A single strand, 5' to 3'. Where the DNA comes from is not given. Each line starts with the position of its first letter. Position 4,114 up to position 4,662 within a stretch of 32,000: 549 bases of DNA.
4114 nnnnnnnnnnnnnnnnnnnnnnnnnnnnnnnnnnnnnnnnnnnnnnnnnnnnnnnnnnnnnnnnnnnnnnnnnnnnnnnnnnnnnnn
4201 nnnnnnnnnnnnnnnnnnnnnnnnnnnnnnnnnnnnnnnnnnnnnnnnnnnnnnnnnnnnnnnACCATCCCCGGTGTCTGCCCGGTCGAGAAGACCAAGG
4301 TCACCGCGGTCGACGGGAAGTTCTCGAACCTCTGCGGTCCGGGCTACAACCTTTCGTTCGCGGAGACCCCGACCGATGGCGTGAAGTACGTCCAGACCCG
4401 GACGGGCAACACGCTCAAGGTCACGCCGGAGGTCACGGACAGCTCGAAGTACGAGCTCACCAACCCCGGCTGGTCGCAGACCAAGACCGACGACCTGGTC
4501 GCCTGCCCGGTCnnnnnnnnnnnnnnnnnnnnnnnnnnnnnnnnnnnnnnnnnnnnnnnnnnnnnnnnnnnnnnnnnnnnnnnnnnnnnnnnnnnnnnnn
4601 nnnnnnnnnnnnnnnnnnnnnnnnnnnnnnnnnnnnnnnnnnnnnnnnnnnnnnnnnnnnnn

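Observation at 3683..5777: A roughly 2-kb island of about 65% GC encodes an actinobacterial-style repeat surface protein inside a genome below 50% GC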

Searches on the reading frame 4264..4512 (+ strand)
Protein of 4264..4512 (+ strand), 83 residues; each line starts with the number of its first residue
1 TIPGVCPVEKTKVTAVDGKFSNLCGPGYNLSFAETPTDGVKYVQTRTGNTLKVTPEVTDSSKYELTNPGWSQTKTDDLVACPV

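Call 25: search_protein_representatives(alignment_id=A1)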
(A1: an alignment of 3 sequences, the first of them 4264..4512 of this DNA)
Query: 3 sequences, 83 profile positions. Proteins with E-value up to 0.001 (for the whole library): 37; up to 1e-10: 28; up to 1e-30: 8. The best 37 are listed.
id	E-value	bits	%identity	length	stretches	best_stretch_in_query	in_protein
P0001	7.0e-137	462.1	-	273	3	2-83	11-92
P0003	1.9e-66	236.3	-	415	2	4-83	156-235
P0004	4.9e-59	212.6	-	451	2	5-82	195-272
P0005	3.2e-41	155.5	-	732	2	13-82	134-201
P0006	2.6e-40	152.5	-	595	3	9-83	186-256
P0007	2.2e-36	139.9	-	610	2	13-82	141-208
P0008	3.7e-33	129.6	-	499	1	6-83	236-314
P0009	9.5e-31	121.9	-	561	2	4-82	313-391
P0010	9.0e-26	106.0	-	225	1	17-83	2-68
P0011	6.6e-25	103.2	-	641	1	5-82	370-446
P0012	6.5e-24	100.0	-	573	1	7-82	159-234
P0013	1.4e-22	95.8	-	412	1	13-82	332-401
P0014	7.7e-22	93.3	-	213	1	4-83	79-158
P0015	2.9e-21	91.5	-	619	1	10-83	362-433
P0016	1.0e-20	89.7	-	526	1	9-82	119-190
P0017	1.3e-19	86.2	-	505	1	4-82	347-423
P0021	1.1e-16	76.9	-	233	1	8-83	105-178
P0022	1.2e-16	76.7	-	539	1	1-80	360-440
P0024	5.0e-16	74.7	-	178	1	3-82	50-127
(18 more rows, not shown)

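Call 30: find_homologous_proteins(query=A2, max_evalue=0.00001)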
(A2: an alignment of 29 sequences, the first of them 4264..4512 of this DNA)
Query A2 (29 sequences): 377 candidates shared short words with the query, none scored E <= 0.00001.

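Call 33: find_related_loci(query=A3, collection=genome_contigs, flank=5000)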
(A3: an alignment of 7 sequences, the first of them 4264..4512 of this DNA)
Query A3 (83 aa) in genome_contigs; peptide patterns used: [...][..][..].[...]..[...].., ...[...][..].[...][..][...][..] (x = any residue, [..] = any of these).
143 stretches matched a pattern; 1 encode a relative of the query (tblastn E <= 1e-3); 1 distinct loci.
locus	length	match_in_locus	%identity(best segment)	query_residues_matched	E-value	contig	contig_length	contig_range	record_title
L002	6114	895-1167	65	5-83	2e-31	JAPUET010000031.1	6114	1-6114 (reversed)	MAG: Candidatus Saccharibacteria bacterium isolate labscale reactor_MAG32 NODE_7140_length_6114_cov_13.783793, whole gen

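Call 36: find_encoding_contigs(protein=P0008, flank=6000, max_places=4)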
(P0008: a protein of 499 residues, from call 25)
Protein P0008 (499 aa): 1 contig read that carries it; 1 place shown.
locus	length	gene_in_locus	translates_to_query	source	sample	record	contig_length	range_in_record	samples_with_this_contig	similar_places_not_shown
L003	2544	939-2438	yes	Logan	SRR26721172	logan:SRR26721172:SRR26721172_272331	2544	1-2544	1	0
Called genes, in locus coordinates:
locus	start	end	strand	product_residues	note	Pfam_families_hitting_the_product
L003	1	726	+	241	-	?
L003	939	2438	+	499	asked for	-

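Call 37: find_encoding_contigs(protein=P0024, flank=6000, max_places=4)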
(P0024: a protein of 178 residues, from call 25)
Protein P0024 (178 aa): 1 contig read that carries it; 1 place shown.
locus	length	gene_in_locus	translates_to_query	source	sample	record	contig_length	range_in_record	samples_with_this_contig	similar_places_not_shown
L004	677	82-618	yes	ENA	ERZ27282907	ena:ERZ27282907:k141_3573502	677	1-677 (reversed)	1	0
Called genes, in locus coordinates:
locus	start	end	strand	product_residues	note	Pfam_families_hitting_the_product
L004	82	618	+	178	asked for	-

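Call 40: find_encoding_contigs(protein=P0021, flank=8000, max_places=3)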
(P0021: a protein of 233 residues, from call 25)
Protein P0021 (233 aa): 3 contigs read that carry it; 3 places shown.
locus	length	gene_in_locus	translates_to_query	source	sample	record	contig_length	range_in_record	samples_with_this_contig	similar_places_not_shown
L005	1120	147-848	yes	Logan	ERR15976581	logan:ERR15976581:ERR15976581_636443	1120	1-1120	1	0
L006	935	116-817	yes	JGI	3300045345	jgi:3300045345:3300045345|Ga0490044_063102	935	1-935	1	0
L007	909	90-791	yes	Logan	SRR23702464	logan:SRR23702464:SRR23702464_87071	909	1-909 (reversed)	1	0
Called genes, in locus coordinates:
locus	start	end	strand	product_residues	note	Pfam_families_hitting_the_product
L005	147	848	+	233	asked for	-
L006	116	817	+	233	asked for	-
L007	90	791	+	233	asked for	-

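Call 41: find_encoding_contigs(protein=P0011, flank=8000, max_places=3)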
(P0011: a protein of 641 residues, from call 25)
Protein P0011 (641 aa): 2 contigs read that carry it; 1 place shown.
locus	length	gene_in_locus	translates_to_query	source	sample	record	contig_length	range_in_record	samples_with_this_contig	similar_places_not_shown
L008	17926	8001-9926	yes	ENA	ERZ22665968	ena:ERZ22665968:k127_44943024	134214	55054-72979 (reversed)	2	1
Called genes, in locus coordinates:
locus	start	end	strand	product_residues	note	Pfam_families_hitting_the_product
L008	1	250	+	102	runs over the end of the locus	PF03083:MtN3_slv (weak), PF04193:PQ-loop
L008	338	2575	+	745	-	PF13491:FtsK_4TM, PF17854:FtsK_alpha, PF01580:FtsK_SpoIIIE, PF09397:FtsK_gamma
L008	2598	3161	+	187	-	PF07963:N_methyl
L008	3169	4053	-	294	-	PF00800:PDT, PF01842:ACT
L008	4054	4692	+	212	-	-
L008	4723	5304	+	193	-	PF07963:N_methyl (weak)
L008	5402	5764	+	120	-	PF01250:Ribosomal_S6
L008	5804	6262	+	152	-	PF00436:SSB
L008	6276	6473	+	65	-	PF01084:Ribosomal_S18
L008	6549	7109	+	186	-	PF08207:EFP_N, PF01132:EFP, PF09285:Elong-fact-P_C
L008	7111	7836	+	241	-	PF01479:S4, PF01728:FtsJ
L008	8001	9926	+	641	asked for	-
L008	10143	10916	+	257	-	-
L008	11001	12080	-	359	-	PF01926:MMR_HSR1, PF02421:FeoB_N, PF06071:YchF-GTPase_C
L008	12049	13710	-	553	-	PF00239:Resolvase, PF07508:Recombinase, PF13408:Zn_ribbon_recom (weak)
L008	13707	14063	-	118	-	PF00239:Resolvase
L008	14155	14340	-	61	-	-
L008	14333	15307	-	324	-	PF13481:AAA_25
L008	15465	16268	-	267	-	-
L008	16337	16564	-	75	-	PF13443:HTH_26 (weak), PF13560:HTH_31, PF12844:HTH_19, PF01381:HTH_3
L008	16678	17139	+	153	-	-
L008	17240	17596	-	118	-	PF02537:CRCB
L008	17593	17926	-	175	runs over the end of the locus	PF02537:CRCB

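Call 42: find_encoding_contigs(protein=P0022, flank=8000, max_places=3)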
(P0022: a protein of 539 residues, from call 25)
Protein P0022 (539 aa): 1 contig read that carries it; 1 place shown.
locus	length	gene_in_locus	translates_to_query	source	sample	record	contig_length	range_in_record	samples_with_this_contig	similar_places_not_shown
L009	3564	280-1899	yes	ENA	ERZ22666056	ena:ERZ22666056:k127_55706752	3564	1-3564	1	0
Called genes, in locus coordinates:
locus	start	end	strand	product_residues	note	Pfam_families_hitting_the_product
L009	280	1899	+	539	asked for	-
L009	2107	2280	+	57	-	-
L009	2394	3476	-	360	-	PF01926:MMR_HSR1, PF02421:FeoB_N, PF06071:YchF-GTPase_C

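Call 46: search_protein_families(library=pfam, max_evalue=1, proteins=[L008:10143-10916:+, L002:1872-2603:+, P0011, P0005, P0008, P0021])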
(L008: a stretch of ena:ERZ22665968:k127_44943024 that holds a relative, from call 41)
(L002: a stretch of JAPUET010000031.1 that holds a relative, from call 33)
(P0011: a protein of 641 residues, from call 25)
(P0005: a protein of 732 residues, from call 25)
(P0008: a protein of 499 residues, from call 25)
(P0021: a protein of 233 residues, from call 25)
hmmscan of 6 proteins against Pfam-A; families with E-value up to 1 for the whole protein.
L008:10143-10916:+ (257 aa): 1 family
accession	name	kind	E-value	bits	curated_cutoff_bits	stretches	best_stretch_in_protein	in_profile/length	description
PF17902.7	SH3_10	-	0.077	13.5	22.8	1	167-203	16-52/65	SH3 domain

L002:1872-2603:+ (243 aa): 0 families

P0011 (641 aa): 0 families

P0005 (732 aa): 1 family
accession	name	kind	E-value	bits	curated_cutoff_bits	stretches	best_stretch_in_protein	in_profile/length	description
PF18998.6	Flg_new_2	-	0.0041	17.5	23.6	2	165-200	18-49/73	Divergent InlB B-repeat domain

P0008 (499 aa): 1 family
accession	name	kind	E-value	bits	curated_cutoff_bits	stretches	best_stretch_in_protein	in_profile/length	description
PF07550.17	Shr-like_HID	-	0.015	16.2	22.3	1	179-223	30-71/82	Heme-binding protein Shr-like, Hb-interacting domain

P0021 (233 aa): 2 families
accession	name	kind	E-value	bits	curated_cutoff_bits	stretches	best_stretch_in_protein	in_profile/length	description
PF18998.6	Flg_new_2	-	0.0037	17.6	23.6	1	141-169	18-46/73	Divergent InlB B-repeat domain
PF00746.26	Gram_pos_anchor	-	0.24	11.8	20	1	209-229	22-41/43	LPXTG cell wall anchor motif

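Call 47: search_protein_families(library=ncbifam, max_evalue=1, proteins=[L008:10143-10916:+, L002:1872-2603:+, P0011, P0005, P0008, P0021])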
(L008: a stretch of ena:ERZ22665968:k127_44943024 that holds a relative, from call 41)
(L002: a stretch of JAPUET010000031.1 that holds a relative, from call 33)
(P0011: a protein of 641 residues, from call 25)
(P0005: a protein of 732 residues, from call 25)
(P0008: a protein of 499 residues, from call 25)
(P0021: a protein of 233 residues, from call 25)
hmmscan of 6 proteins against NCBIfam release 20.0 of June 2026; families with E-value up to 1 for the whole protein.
L008:10143-10916:+ (257 aa): 5 families
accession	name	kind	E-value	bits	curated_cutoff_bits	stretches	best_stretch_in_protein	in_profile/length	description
NF037973.1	metallo_SslE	exception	0.00011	19.8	3000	1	7-80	2-75/1519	lipoprotein metalloprotease SslE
NF038033.1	FEA1_rel_lipo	equivalog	0.0035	16.1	250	1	31-126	40-134/406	FEA1-related lipoprotein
NF008084.0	PRK10819.1-5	equivalog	0.005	16.7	315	1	17-115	26-116/249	TonB system transport protein TonB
NF040486.1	SrfA_fam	subfamily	0.024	14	150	1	11-181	223-366/438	SrfA family protein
NF041057.1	Rcas_1661_fam_Se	equivalog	0.84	9.1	190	0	20-81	3-67/247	Rcas_1661 family thioredoxin-like (seleno)lipoprotein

L002:1872-2603:+ (243 aa): 0 families

P0011 (641 aa): 2 families
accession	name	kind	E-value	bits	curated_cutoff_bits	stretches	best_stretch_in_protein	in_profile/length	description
NF051874.1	PVV_CTERM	equivalog_domain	0.025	14.4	27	1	610-637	7-35/38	PVV-CTERM domain-containing choice-of-anchor G protein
NF011531.0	PRK14971.1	equivalog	0.4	9.4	685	1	9-118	348-451/614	DNA polymerase III subunit gamma/tau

P0005 (732 aa): 2 families
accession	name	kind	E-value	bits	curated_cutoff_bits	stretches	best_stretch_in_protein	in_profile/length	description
NF004348.0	PRK05728.1-5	equivalog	0.043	14.1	178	0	164-216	23-75/138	DNA polymerase III subunit chi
NF045752.1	MPN396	equivalog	0.27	9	1100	1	533-571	378-416/969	MPN396 family protein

P0008 (499 aa): 2 families
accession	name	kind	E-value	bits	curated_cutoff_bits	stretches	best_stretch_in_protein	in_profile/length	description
NF051874.1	PVV_CTERM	equivalog_domain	0.0026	17.5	27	1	468-498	4-34/38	PVV-CTERM domain-containing choice-of-anchor G protein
NF043060.1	MAP_0585_fam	equivalog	0.0085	16.1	170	1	9-147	7-149/319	MAP_0585 family protein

P0021 (233 aa): 1 family
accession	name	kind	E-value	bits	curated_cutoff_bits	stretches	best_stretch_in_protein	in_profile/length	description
TIGR03901.2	MYXO-CTERM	domain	0.063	13.7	20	1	210-228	15-33/34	MYXO-CTERM sorting domain-containing protein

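Call 50: find_encoding_contigs(protein=P0009, flank=6000, max_places=3)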
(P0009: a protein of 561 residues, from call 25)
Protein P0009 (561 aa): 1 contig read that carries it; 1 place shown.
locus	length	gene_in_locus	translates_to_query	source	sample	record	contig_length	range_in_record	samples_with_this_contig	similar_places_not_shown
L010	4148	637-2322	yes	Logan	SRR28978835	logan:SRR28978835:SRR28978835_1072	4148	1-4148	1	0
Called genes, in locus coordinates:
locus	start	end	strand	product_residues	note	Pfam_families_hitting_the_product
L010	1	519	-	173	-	?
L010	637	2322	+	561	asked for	-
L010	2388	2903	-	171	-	PF18914:DUF5666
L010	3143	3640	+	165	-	-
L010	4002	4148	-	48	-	?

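Call 51: find_encoding_contigs(protein=P0006, flank=6000, max_places=3)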
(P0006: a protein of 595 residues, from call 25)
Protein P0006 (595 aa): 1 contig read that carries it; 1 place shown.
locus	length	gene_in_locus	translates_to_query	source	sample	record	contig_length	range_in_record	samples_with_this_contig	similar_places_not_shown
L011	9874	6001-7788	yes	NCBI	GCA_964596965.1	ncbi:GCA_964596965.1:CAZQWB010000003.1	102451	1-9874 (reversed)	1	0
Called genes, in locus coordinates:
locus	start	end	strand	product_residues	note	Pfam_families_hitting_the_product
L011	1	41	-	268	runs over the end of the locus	PF00800:PDT, PF01842:ACT, PF22629:ACT_AHAS_ss (weak)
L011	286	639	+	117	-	PF01250:Ribosomal_S6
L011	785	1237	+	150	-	PF00436:SSB, PF22657:SSB_1 (weak)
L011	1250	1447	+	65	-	PF01084:Ribosomal_S18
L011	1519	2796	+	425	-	PF00278:Orn_DAP_Arg_deC, PF02784:Orn_Arg_deC_N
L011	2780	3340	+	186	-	PF08207:EFP_N, PF01132:EFP, PF09285:Elong-fact-P_C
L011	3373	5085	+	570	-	PF12229:PG_binding_4 (faint), PF13354:Beta-lactamase2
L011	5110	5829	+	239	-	PF01479:S4, PF01728:FtsJ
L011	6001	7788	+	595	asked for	PF18998:Flg_new_2 (faint)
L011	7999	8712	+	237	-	PF04203:Sortase (weak)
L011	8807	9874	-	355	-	?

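Call 56: list_cluster_members(proteins=[P0004, P0005, P0006, P0007, P0009, P0011, P0012, P0015, P0017, P0003])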
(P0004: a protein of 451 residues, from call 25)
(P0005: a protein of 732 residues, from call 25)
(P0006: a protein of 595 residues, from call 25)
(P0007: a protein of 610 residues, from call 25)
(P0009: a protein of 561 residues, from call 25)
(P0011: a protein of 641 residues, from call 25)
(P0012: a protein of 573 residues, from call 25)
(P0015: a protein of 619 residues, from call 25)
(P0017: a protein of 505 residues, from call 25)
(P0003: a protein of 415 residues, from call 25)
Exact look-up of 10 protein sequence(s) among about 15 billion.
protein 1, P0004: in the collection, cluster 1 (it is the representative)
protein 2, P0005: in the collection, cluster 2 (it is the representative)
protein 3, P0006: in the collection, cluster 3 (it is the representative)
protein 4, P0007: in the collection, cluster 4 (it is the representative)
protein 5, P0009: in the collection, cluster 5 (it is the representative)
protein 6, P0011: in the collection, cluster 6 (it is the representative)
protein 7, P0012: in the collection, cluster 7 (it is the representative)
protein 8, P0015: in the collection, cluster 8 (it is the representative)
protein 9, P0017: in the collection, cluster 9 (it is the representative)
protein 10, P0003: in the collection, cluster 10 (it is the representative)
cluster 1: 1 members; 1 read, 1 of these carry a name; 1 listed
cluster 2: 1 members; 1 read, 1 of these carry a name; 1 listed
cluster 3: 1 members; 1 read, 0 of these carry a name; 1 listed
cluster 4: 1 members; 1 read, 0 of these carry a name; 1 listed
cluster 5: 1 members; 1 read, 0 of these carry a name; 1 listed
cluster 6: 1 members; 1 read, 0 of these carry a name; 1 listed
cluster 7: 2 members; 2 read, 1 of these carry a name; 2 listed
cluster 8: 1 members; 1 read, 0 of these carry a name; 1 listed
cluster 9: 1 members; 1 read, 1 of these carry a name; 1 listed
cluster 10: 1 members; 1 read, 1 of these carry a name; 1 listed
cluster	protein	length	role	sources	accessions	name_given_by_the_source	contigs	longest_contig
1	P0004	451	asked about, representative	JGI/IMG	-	hypothetical protein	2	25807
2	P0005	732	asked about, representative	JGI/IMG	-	hypothetical protein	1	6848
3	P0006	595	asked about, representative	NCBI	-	-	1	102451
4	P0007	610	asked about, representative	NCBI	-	-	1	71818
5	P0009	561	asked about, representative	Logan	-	-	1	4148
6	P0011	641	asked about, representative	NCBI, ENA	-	-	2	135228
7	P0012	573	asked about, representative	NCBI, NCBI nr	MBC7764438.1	hypothetical protein H7Y29_01860 [Microbacteriaceae bacterium] | hypothetical protein [Candidatus Saccharibacteria bacterium]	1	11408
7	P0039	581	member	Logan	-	-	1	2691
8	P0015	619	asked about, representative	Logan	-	-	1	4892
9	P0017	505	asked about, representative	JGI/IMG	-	hypothetical protein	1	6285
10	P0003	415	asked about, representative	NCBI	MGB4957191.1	MAG: hypothetical protein WBO49_01960, partial [Candidatus Saccharimonas sp.]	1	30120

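Call 65: predict_structure(alignment_id=A2)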
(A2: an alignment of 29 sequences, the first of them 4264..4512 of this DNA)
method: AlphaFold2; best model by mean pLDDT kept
length: 83 residues; sequences in the alignment: 29
mean_pLDDT: 92.9   pTM: 0.75
mean pLDDT of the five models: 92.9, 92.8, 92.7, 91.7, 91.0
residues with pLDDT >= 90: 65; 70-90: 15; 50-70: 3; < 50: 0
segments of 3 or more residues with pLDDT < 50: none
pLDDT, mean of each block of 10 residues (from residue 1): 75 98 91 97 97 98 97 94 84
secondary structure, 60 per line:
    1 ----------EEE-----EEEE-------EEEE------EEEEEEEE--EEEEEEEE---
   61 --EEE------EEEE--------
elements in order: E11-13 E19-22 E30-33 E40-47 E50-57 E63-65 E72-75

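Call 68: find_encoding_contigs(protein=P0012, flank=6000, max_places=2)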
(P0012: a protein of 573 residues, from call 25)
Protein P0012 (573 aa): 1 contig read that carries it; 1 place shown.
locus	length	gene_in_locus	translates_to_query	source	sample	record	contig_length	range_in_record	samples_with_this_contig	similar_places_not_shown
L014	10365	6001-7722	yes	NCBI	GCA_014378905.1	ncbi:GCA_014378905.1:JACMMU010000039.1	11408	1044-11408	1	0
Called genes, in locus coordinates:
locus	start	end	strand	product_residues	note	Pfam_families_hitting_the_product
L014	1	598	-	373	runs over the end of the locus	-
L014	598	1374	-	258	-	PF00121:TIM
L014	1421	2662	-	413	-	PF00162:PGK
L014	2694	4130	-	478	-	PF00224:PK, PF02887:PK_C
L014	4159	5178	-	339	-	PF00150:Cellulase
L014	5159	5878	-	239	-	PF01988:VIT1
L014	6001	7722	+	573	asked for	-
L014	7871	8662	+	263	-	-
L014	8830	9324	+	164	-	-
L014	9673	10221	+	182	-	PF04471:Mrr_cat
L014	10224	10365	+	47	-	?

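Call 69: fold_search(model_id=the predicted structure, library=pdb)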
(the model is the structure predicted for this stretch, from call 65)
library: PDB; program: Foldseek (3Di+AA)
matches with E <= 10: 124; with E <= 0.001: 0
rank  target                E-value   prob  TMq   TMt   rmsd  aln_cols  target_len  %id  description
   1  8r56_A                1.4e+00  0.07  0.22  0.04  12.9        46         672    6  Crystal structure of GH31 family Sulfoquinovosidase BmSQase in covalent complex with SQ-aziridine (SQZ) (released 2024-05-08)
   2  9k1u_D                1.6e+00  0.08  0.24  0.25  10.7        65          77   15  crystal structure of Rtks and Ppka complex (released 2025-10-22)
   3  8r56_B                1.6e+00  0.06  0.22  0.04  12.8        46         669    6  Crystal structure of GH31 family Sulfoquinovosidase BmSQase in covalent complex with SQ-aziridine (SQZ) (released 2024-05-08)
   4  8kec_b                1.7e+00  0.05  0.23  0.10  11.7        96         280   14  Cyanophage A-1(L) tail fiber (released 2024-04-10)
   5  8r56_D                1.8e+00  0.06  0.21  0.04  12.8        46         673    6  Crystal structure of GH31 family Sulfoquinovosidase BmSQase in covalent complex with SQ-aziridine (SQZ) (released 2024-05-08)
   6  7nn3_A                2.2e+00  0.15  0.24  0.06   4.8        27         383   30  A carbohydrate esterase family 15 (CE15) glucuronoyl esterase from Caldicellulosiruptor kristjansonii (released 2021-07-07)
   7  4zjm_E                2.2e+00  0.03  0.21  0.17  14.3        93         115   11  Crystal Structure of Mycobacterium tuberculosis LpqH (Rv3763) (released 2015-05-13)
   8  4xin_A                2.3e+00  0.07  0.19  0.14  10.6        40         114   20  X-ray Crystal Structure of an LpqH orthologue from Mycobacterium avium (released 2015-03-04)
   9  7nn3_B                3.1e+00  0.12  0.22  0.05   2.0        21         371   33  A carbohydrate esterase family 15 (CE15) glucuronoyl esterase from Caldicellulosiruptor kristjansonii (released 2021-07-07)
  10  7nn3_D                3.3e+00  0.10  0.22  0.05   2.1        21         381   33  A carbohydrate esterase family 15 (CE15) glucuronoyl esterase from Caldicellulosiruptor kristjansonii (released 2021-07-07)
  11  7cd0_A                3.3e+00  0.06  0.22  0.07   6.9        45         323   16  Crystal structure of the 2-iodoporphobilinogen-bound ES2 intermediate form of human hydroxymethylbilane synthase (released 2021-03-17)
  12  9flx_A                3.7e+00  0.15  0.47  0.14   5.3        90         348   11  CryoEM structure of the fragment-4 (4074-4421) in the grappling hook protein A (GhpA) in the bacterium Aureispira sp.  (released 2024-10-16)
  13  7nn3_C                3.7e+00  0.10  0.22  0.05   2.1        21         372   33  A carbohydrate esterase family 15 (CE15) glucuronoyl esterase from Caldicellulosiruptor kristjansonii (released 2021-07-07)
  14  8asb_A                3.7e+00  0.05  0.27  0.02  16.5        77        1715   16  Structure of the SFTSV L protein stalled at early elongation with the endonuclease domain in a raised conformation [EA (released 2023-01-18)
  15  3eq1_A                4.0e+00  0.12  0.29  0.08   4.8        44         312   14  The Crystal Structure of Human Porphobilinogen Deaminase at 2.8A resolution (released 2009-03-03)
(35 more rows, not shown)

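Call 74: find_homologous_proteins(query=L011:7999-8712:+, max_evalue=0.00001)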
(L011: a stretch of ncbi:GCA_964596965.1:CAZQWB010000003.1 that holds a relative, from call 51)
Query L011:7999-8712:+ (237 aa): 3 proteins with E <= 0.00001 among 1161 candidates.
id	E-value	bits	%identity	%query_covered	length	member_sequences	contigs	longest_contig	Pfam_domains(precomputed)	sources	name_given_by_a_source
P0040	1.9e-157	541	99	100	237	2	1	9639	PF04203.19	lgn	-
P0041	1.5e-106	374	69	100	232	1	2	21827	PF04203.19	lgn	-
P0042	2.6e-97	344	66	100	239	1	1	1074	-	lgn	-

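Call 79: search_solved_structures(query=L008:10143-10913:+, max_evalue=5)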
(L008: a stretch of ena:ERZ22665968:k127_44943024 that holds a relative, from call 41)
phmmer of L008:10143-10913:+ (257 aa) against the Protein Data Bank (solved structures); distinct sequences matched with E-value up to 5: 4.
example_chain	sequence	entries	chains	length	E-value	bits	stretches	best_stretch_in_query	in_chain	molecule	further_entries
23px_A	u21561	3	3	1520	0.17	14.5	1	7-82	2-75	Putative lipoprotein AcfD homolog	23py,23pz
5l8j_B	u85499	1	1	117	0.64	12.6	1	121-195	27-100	New antigen receptor variable domain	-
9d47_C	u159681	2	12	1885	2.5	10.7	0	44-89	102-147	Fatty acid synthase subunit alpha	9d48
6u5v_A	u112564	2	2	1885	2.5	10.7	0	44-89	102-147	Fatty acid synthase subunit alpha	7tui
